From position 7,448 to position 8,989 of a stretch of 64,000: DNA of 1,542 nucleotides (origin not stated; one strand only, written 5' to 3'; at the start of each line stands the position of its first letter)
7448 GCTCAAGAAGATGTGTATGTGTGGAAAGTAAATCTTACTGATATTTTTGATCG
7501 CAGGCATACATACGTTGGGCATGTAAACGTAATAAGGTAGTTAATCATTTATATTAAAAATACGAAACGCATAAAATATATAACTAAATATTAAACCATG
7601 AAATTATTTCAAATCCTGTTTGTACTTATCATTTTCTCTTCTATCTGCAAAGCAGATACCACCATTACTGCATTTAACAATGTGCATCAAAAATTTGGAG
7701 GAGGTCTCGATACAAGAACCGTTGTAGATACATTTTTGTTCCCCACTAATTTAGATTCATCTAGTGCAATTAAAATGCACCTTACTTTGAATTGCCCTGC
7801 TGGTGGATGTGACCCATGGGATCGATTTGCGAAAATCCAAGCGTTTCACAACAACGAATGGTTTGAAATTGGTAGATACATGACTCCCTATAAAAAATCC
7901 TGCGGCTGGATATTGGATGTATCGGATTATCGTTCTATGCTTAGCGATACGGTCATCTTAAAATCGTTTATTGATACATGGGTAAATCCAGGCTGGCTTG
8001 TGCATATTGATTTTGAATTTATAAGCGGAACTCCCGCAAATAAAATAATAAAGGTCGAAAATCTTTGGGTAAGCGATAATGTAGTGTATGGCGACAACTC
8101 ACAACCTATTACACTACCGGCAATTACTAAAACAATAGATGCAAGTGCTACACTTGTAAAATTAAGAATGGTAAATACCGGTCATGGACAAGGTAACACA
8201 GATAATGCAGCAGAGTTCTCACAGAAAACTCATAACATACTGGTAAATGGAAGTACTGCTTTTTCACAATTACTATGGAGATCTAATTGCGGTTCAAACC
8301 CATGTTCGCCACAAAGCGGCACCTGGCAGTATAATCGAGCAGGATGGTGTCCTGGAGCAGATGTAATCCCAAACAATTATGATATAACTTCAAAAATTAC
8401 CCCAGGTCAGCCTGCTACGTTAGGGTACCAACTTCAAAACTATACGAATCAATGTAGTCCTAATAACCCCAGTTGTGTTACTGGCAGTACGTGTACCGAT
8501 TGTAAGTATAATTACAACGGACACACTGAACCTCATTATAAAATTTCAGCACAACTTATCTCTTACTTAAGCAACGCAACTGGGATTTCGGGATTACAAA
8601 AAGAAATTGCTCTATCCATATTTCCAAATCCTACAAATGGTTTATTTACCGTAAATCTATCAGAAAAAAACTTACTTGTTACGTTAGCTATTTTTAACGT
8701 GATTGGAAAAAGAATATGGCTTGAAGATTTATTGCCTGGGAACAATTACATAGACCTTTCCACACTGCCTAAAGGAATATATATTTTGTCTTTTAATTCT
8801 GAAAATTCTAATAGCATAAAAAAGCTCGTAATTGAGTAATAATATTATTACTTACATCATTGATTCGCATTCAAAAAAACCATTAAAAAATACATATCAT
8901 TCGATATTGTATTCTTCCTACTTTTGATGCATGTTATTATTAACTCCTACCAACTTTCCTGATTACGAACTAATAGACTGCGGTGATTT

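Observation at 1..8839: Compact N-glycan-type harvesting block without SusC/SusD: LacI, FucP-like MFS, GH92, divergent CBM/SprB adhesin, and PNGase F with a T9SS CTD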

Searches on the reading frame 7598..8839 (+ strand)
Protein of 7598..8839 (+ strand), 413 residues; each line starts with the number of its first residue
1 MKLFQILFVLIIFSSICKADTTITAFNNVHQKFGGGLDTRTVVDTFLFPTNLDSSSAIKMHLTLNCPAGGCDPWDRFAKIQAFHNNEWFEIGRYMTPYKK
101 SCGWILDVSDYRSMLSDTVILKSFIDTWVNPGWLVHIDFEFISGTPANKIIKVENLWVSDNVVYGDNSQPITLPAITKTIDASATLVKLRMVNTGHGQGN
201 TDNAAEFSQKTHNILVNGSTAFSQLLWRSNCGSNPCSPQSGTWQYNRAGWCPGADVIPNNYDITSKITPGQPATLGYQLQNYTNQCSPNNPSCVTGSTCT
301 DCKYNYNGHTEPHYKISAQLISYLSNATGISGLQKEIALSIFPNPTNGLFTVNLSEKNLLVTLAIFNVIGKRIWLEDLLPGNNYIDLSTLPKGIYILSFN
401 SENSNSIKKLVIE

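Call 6: search_protein_families(library=pfam, proteins=[window:7598-8839:+], max_evalue=0.01)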
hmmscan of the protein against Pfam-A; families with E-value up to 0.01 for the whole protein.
window:7598-8839:+ (413 aa): 3 families
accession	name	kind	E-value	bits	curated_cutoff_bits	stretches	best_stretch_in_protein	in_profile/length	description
PF09113.15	N-glycanase_C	-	1.2e-20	74.2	25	1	178-281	15-122/140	Peptide-N-glycosidase F, C terminal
PF18962.6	Por_Secre_tail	-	4.9e-14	52.8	27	1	341-412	1-75/75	Secretion system C-terminal sorting domain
PF09112.15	N-glycanase_N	-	2.8e-05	24.4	22.4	1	87-140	107-176/177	Peptide-N-glycosidase F, N terminal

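Call 7: search_protein_families(library=ncbifam, proteins=[window:7598-8839:+], max_evalue=0.01)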
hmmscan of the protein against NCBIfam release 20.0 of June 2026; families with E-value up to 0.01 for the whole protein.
window:7598-8839:+ (413 aa): 3 families
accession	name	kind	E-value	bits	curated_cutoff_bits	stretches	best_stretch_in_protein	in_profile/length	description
TIGR04183.1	Por_Secre_tail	domain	1.4e-13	50.6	23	1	341-412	1-71/72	T9SS type A sorting domain-containing protein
NF038113.1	T9SSA_dep_M36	equivalog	8.1e-09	34.2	885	1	330-412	785-868/869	T9SS-dependent M36 family metallopeptidase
NF050177.1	TapA_OM_Porphy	equivalog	0.00077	18.3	500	1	333-413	465-544/544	TapA/TapC family T9SS-dependent outer membrane protein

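Call 8: search_solved_structures(query=window:7598-8839:+, max_evalue=1, show_alignments=3)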
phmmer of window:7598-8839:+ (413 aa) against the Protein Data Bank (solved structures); distinct sequences matched with E-value up to 1: 14.
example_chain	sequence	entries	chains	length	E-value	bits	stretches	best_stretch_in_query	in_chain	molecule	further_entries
3pms_A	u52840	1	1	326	7.1e-39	137.1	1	22-287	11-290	Peptide:N-glycosidase F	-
1pnf_A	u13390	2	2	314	9.7e-38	133.3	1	22-287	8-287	PEPTIDE-N(4)-(N-ACETYL-BETA-D-GLUCOSAMINYL)ASPARAGINE AMIDASE F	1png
1pgs_A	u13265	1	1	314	1.2e-37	133.1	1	22-287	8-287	PEPTIDE-N(4)-(N-ACETYL-BETA-D-GLUCOSAMINYL)ASPARAGINE AMIDASE F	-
9lwg_A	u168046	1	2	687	1.1e-14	57.4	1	16-268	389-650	Si:dkey-256h2.1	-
3ks7_A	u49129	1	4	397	4.7e-14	55.3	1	94-248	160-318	Putative Putative PNGase F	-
4qhb_A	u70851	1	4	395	1.5e-10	43.8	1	94-248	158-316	Uncharacterized protein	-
8glk_D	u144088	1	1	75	6.3e-09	38.4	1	340-412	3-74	Endonuclease I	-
7zgn_A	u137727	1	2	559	7.8e-08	34.8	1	179-298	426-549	Glpgli family protein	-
4r4x_A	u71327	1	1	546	0.00018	23.7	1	187-258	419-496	PNGF-II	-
4r4z_A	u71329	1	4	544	0.00018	23.7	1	187-258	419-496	PNGF-II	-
7pzj_A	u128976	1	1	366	0.00025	23.3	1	324-409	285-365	Lipase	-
9whd_A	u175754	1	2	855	0.038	16.1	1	331-405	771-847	GH167 glycoside hydrolase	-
5jvk_A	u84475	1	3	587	0.17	14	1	308-403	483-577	Uncharacterized protein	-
8glj_D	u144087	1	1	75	0.22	13.5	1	341-410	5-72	Por secretion system C-terminal sorting domain-containing protein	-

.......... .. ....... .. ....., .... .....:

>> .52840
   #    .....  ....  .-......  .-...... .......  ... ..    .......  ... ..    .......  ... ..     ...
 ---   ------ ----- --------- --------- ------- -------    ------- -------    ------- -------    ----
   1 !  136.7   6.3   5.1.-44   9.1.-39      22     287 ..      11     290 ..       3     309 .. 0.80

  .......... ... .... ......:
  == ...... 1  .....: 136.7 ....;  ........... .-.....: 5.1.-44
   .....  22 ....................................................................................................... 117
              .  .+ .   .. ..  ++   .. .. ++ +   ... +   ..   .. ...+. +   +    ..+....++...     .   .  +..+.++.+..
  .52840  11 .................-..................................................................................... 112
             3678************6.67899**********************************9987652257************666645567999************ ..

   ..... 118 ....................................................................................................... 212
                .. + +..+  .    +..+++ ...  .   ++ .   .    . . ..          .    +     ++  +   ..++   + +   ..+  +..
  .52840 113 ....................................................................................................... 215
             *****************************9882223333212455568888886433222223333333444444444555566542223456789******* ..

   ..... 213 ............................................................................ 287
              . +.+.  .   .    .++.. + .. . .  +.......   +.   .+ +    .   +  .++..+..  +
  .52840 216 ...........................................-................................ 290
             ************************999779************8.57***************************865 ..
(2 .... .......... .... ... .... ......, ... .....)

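Call 18: find_homologous_proteins(query=window:7598-8839:+, max_evalue=0.00001)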
Query window:7598-8839:+ (413 aa): 799 proteins with E <= 0.00001 among 4468 candidates; the best 120 are listed.
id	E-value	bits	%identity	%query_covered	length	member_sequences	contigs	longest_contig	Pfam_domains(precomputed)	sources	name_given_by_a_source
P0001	5.6e-284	959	100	100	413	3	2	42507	PF09113.16,PF18962.8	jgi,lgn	-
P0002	4.6e-211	719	74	100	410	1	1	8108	PF09113.16,PF09112.16,PF18962.8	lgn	-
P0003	7.0e-211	719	73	100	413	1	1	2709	PF09113.16,PF18962.8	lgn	-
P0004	2.0e-179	615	63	99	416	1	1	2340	PF09113.16,PF09112.16,PF18962.8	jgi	jgi:hypothetical protein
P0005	9.2e-178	610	62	99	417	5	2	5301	PF09113.16,PF09112.16,PF18962.8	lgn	-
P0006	7.7e-177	606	62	100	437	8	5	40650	PF09113.16,PF09112.16,PF18962.8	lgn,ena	-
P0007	9.8e-176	603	61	100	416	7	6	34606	PF09113.16,PF09112.16,PF18962.8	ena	-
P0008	6.3e-172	590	61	100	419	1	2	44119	PF09113.16,PF09112.16,PF18962.8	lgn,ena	-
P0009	3.4e-170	585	60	99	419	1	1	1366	PF09113.16,PF09112.16,PF18962.8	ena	-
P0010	5.8e-170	584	61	100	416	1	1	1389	PF09113.16,PF09112.16,PF18962.8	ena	-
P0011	4.7e-167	574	59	99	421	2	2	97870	PF09113.16,PF09112.16,PF18962.8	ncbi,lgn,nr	ncbi:MAG: T9SS type A sorting domain-containing protein [Bacteroidetes bacterium]|nr:MAG: T9SS type 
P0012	9.9e-167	573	60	97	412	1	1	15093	PF09113.16,PF09112.16,PF18962.8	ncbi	-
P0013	1.1e-165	570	58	100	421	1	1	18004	PF09113.16,PF09112.16,PF18962.8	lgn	-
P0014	2.4e-165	569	57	100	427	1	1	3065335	PF09113.16,PF09112.16,PF18962.8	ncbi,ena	-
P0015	3.5e-165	568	57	100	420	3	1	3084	PF09113.16,PF09112.16,PF18962.8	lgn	-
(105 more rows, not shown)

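Call 21: find_related_loci(query=A1, collection=genome_contigs, flank=10000)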
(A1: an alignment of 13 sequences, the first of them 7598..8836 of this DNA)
Query A1 (413 aa) in genome_contigs; peptide patterns used: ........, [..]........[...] (x = any residue, [..] = any of these).
383 stretches matched a pattern; 338 encode a relative of the query (tblastn E <= 1e-3); the best 80 are kept; 80 distinct loci.
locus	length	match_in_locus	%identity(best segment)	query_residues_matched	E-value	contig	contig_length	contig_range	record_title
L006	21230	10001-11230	59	4-413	4e-169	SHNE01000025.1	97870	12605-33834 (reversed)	MAG: Bacteroidetes bacterium isolate Bin7_1 c_000000000068, whole genome shotgun sequence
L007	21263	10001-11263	57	1-413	3e-168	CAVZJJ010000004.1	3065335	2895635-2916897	MAG: uncultured Bacteroidetes bacterium isolate MFD04716.bin.2.246 genome assembly, contig: contig_9779, whole genome sh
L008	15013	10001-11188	60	15-413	1e-166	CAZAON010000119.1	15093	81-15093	MAG TPA_asm: uncultured Flavobacteriales bacterium isolate binchicken_co200_43 genome assembly, contig: k141_234311, who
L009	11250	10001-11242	58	3-413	1e-164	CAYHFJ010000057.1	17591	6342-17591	MAG TPA_asm: uncultured Flavobacteriales bacterium isolate ERP119702_co1_8 genome assembly, contig: NODE_3673_length_175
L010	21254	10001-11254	56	1-410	2e-162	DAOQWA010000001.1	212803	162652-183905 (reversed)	MAG TPA_asm: Bacteroidia bacterium isolate AMR_MDS_1074 NODE_43_length_212803_cov_7.594158, whole genome shotgun sequenc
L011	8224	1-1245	61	1-412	3e-176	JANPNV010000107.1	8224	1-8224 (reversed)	MAG: Bacteroidota bacterium isolate VAR_87_metabat_208 VAR_87_k141_3450454, whole genome shotgun sequence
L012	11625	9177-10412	51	1-410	2e-141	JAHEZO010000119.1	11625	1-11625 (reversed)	MAG: Flavobacteriales bacterium isolate nzgw153 NODE_9455_length_11626_cov_3.273099, whole genome shotgun sequence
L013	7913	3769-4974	50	14-413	3e-140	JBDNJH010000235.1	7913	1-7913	MAG: Flavobacteriales bacterium isolate metabat2.60.ELB k141_829168, whole genome shotgun sequence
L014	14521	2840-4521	50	8-413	1e-137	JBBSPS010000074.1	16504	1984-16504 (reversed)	MAG: Bacteroidia bacterium isolate LS6_sbin.61 LS6_sbin.61_K_468683_L_16504_cov_10.0645, whole genome shotgun sequence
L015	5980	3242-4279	52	6-355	5e-121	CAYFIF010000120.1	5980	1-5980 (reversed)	MAG TPA_asm: uncultured bacterium isolate ERP001736_co2_396 genome assembly, contig: NODE_8367_length_5980_cov_6.800506,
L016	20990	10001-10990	54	1-327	6e-119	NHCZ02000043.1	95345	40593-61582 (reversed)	MAG: bacterium TMED46 isolate TMED46 105208, whole genome shotgun sequence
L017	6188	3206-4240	53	3-342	5e-119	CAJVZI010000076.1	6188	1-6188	TPA_asm: uncultured bacterium isolate ERR598968_bin.126_MetaBAT_v2.12.1_MAG genome assembly, contig: NODE_20779_length_6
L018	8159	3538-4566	52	6-355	7e-119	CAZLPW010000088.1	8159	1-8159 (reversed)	MAG TPA_asm: uncultured bacterium isolate SRP077602_co3_801 genome assembly, contig: NODE_15635_length_8159_cov_4.835143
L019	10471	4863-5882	53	1-339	3e-118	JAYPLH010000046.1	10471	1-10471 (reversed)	MAG: Candidatus Neomarinimicrobiota bacterium isolate 139575_S176_metabat_bins_2.tsv.144_sub NODE_5958_length_10471_cov_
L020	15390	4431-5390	54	7-326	4e-117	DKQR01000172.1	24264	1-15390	MAG TPA_asm: Candidatus Marinimicrobia bacterium UBA7303 UBA7303_contig_24688, whole genome shotgun sequence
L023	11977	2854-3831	53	3-327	8e-117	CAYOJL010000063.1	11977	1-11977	MAG TPA_asm: uncultured bacterium isolate SRP092796_co3_567 genome assembly, contig: NODE_11128_length_11977_cov_8.99228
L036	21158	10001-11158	46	33-413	2e-106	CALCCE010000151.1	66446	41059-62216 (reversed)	MAG TPA_asm: uncultured Flavobacteriales bacterium isolate SRR3401485_bin.10_CONCOCT_v1.1_MAG genome assembly, contig: E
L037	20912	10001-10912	51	22-323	3e-104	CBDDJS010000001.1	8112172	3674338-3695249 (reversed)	MAG: Cyclobacteriaceae bacterium isolate d21af01f-eab0-4d9f-837c-ab493740b03f genome assembly, contig: contig_1, whole g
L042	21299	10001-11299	42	3-413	5e-99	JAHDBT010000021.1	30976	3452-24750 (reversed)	MAG: Bacteroidetes bacterium isolate MAG-117 RZ_4059, whole genome shotgun sequence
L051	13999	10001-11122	40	26-411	2e-94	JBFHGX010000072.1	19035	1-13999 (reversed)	MAG: Bacteroidales bacterium isolate Mix_sand07.2021.05.G.166 k141_870801_length_19035_cov_50.0426, whole genome shotgun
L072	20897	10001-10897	49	23-323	7e-91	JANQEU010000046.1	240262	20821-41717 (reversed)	MAG: Cyclobacteriaceae bacterium isolate PL23a_bin.46 k99_1976839, whole genome shotgun sequence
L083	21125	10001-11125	40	26-412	4e-88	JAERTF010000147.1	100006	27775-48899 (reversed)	MAG: Bacteroidetes bacterium isolate BH25 c_000000007132, whole genome shotgun sequence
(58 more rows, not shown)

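Call 25: find_encoding_contigs(protein=P0002, flank=10000, max_places=2)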
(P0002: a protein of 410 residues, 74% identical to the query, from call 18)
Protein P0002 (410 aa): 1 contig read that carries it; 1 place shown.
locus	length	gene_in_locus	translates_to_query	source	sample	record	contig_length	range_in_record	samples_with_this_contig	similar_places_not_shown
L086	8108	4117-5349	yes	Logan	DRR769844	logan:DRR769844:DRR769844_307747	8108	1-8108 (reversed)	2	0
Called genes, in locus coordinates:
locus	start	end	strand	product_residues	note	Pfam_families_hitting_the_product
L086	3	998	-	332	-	?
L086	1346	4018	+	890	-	PF13573:SprB (weak), PF00801:PKD (weak), PF18911:PKD_4, PF00801:PKD (weak), PF18911:PKD_4, PF13585:CHU_C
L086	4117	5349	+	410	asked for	PF09112:N-glycanase_N (faint), PF09113:N-glycanase_C, PF18962:Por_Secre_tail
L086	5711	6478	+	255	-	PF18962:Por_Secre_tail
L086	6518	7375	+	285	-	PF08534:Redoxin (faint), PF00578:AhpC-TSA (faint), PF18962:Por_Secre_tail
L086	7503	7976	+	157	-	PF00359:PTS_EIIA_2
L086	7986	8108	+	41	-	?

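Call 26: find_encoding_contigs(protein=P0006, flank=10000, max_places=2)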
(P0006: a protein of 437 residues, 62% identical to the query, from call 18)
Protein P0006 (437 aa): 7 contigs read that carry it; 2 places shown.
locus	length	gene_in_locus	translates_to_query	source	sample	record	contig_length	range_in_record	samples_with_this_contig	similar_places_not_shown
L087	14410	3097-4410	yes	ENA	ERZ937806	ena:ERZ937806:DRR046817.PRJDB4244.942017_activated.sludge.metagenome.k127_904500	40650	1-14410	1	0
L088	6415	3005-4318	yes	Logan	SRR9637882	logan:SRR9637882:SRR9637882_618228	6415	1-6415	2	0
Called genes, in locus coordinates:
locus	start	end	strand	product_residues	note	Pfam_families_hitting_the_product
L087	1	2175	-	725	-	?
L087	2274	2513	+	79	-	PF07308:DUF1456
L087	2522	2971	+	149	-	-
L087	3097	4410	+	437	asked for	PF09112:N-glycanase_N (faint), PF09113:N-glycanase_C, PF18962:Por_Secre_tail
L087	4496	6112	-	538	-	PF01656:CbiA (faint), PF06418:CTP_synth_N, PF00117:GATase, PF07722:Peptidase_C26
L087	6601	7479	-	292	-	PF00231:ATP-synt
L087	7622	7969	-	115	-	PF05635:23S_rRNA_IVP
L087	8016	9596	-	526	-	PF02874:ATP-synt_ab_N, PF00006:ATP-synt_ab, PF00306:ATP-synt_ab_C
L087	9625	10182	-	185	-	PF00213:OSCP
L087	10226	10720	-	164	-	PF00430:ATP-synt_B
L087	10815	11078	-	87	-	PF00137:ATP-synt_C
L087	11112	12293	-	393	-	PF28541:DUF8433, PF00119:ATP-synt_A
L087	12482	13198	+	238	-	PF02585:PIG-L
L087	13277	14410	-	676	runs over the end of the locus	PF18962:Por_Secre_tail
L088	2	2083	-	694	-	?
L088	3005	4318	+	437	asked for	PF09112:N-glycanase_N (faint), PF09113:N-glycanase_C, PF18962:Por_Secre_tail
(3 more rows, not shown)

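Call 27: find_encoding_contigs(protein=P0008, flank=10000, max_places=2)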
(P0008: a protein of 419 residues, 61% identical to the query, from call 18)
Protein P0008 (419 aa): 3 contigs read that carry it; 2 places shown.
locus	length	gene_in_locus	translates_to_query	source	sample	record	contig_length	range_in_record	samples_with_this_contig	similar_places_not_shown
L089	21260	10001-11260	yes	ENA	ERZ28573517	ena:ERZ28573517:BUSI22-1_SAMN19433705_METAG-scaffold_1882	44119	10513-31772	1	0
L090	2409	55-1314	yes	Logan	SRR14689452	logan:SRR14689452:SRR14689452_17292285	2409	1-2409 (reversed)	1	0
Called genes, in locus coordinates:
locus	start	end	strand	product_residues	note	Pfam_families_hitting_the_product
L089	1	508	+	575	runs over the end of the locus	PF17899:Peptidase_M61_N, PF05299:Peptidase_M61, PF17820:PDZ_6 (weak)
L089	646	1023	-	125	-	PF01042:Ribonuc_L-PSP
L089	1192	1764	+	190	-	PF00117:GATase, PF07722:Peptidase_C26 (weak)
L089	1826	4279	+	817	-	PF00696:AA_kinase, PF01842:ACT (faint), PF22468:ACT_9, PF13840:ACT_7, PF22468:ACT_9, PF03447:NAD_binding_3, PF00742:Homoserine_dh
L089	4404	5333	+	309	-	PF00288:GHMP_kinases_N, PF08544:GHMP_kinases_C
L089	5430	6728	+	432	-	PF14821:Thr_synth_N, PF00291:PALP, PF24857:THR4_C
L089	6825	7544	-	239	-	PF01987:AIM24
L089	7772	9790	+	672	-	PF00270:DEAD (faint), PF04851:ResIII, PF17757:UvrB_inter, PF27431:UvrB_3rd, PF00271:Helicase_C, PF12344:UvrB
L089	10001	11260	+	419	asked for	PF09112:N-glycanase_N (faint), PF09113:N-glycanase_C, PF18962:Por_Secre_tail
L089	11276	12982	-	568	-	PF18962:Por_Secre_tail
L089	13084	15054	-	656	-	PF18911:PKD_4, PF00801:PKD, PF18911:PKD_4, PF00801:PKD, PF18911:PKD_4, PF18911:PKD_4, PF00801:PKD, PF18911:PKD_4, +5 more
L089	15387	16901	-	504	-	PF03901:Glyco_transf_22, PF13231:PMT_2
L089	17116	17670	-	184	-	PF00034:Cytochrom_C (weak), PF13442:Cytochrome_CBB3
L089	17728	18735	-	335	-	PF18962:Por_Secre_tail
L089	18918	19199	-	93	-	-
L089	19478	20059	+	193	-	PF00923:TAL_FSA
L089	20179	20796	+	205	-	PF01300:Sua5_yciO_yrdC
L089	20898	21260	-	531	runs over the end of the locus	PF00801:PKD (faint), PF18911:PKD_4 (weak), PF13573:SprB, PF13585:CHU_C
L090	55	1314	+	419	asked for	PF09112:N-glycanase_N (faint), PF09113:N-glycanase_C, PF18962:Por_Secre_tail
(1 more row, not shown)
